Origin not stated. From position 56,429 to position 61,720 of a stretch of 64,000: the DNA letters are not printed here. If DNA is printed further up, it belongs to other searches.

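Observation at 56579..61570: Architecture of the 1663-aa cytochrome c: TM anchor, ~350-aa coiled-coil-like stalk, PDZ-like insert, eight CxxCH motifs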

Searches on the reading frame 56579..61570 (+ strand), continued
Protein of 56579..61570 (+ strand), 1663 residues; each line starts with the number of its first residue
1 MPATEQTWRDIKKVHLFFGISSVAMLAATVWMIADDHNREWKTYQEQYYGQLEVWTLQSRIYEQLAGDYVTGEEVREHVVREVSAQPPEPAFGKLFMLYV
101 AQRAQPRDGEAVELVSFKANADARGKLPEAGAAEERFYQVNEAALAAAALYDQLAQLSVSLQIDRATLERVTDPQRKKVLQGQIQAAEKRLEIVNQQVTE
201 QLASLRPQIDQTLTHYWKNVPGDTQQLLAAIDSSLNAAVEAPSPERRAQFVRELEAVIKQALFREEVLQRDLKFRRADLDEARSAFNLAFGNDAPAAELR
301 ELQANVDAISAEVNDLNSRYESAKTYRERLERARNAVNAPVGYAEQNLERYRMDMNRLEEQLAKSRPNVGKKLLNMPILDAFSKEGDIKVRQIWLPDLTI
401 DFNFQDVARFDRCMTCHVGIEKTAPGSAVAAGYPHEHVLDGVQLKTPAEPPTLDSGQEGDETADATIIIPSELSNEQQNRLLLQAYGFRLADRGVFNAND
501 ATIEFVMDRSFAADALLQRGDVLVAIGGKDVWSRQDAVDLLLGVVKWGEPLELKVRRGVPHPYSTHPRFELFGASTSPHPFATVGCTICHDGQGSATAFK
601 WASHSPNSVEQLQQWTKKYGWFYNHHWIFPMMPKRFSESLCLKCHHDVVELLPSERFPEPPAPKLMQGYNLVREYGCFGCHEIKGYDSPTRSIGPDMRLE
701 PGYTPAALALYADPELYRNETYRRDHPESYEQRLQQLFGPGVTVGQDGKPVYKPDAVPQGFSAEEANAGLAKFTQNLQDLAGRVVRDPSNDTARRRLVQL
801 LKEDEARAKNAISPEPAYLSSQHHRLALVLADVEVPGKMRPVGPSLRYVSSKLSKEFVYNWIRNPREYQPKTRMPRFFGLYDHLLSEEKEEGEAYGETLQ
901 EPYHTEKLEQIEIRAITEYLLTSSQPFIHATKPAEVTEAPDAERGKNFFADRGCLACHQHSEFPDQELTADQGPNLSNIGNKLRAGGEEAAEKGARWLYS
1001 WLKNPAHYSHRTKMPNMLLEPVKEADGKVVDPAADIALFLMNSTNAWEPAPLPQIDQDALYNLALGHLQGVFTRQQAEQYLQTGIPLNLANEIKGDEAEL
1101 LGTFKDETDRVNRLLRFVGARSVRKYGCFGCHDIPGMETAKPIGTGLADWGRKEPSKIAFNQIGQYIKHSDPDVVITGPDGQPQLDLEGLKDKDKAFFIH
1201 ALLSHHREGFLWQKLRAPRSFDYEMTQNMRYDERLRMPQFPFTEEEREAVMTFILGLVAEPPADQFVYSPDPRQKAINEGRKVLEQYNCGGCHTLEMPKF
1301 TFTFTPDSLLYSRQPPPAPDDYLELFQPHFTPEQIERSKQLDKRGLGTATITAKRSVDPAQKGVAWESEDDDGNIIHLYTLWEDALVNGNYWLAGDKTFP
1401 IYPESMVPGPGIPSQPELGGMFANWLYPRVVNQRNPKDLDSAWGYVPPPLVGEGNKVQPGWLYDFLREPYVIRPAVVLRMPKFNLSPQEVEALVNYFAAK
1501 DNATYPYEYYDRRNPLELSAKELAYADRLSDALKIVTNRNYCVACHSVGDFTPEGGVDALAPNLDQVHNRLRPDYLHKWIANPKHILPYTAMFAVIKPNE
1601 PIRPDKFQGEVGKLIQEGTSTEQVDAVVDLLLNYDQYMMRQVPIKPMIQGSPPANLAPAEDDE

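Call 8: search_solved_structures(query=window:56579-61567:+, max_evalue=1)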
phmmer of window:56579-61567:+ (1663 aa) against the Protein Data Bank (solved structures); distinct sequences matched with E-value up to 1: 3.
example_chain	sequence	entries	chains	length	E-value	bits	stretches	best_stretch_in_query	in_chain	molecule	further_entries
2c1d_B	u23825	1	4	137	0.0035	17.9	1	1533-1632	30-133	SOXX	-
1h31_B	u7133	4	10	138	0.067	13.6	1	1534-1599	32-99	CYTOCHROME C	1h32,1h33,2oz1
3o5c_A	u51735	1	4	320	0.42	11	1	875-959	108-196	Cytochrome c551 peroxidase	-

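Call 67: list_cluster_members(proteins=[P0001, P0002, P0003, P0254, P0258, P0262])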
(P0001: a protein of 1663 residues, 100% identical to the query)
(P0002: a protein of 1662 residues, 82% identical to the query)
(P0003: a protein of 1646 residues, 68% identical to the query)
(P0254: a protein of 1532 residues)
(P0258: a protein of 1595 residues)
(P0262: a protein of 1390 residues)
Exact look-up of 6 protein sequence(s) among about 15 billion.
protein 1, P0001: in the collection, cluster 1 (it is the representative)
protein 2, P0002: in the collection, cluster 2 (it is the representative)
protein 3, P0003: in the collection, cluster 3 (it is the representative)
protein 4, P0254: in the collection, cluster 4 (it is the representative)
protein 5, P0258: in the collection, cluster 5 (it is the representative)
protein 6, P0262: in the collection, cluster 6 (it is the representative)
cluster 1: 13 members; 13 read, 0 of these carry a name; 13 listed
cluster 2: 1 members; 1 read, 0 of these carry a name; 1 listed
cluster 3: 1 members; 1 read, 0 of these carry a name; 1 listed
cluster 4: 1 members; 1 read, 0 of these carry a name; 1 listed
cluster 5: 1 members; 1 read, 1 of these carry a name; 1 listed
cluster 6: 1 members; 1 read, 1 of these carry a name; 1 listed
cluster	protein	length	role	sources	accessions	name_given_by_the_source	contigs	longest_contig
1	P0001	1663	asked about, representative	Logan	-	-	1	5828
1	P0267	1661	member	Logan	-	-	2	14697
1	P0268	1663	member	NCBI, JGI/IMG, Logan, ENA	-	-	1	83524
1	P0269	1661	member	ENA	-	-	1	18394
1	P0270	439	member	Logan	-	-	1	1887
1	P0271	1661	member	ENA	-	-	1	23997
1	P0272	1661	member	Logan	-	-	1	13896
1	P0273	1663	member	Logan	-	-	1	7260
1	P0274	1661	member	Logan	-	-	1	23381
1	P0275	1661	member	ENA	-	-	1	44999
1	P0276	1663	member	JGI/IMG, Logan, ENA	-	-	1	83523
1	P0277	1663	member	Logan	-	-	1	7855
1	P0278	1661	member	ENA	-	-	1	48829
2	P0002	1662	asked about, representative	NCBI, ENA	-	-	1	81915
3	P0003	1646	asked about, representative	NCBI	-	-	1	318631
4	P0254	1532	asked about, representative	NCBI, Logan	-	-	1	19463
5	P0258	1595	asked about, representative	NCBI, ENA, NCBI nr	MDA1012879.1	MAG: c-type cytochrome [Planctomycetota bacterium] | c-type cytochrome [Planctomycetota bacterium]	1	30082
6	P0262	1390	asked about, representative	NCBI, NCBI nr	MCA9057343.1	MAG: hypothetical protein KDA85_02545 [Planctomycetaceae bacterium] | hypothetical protein [Planctomycetaceae bacterium]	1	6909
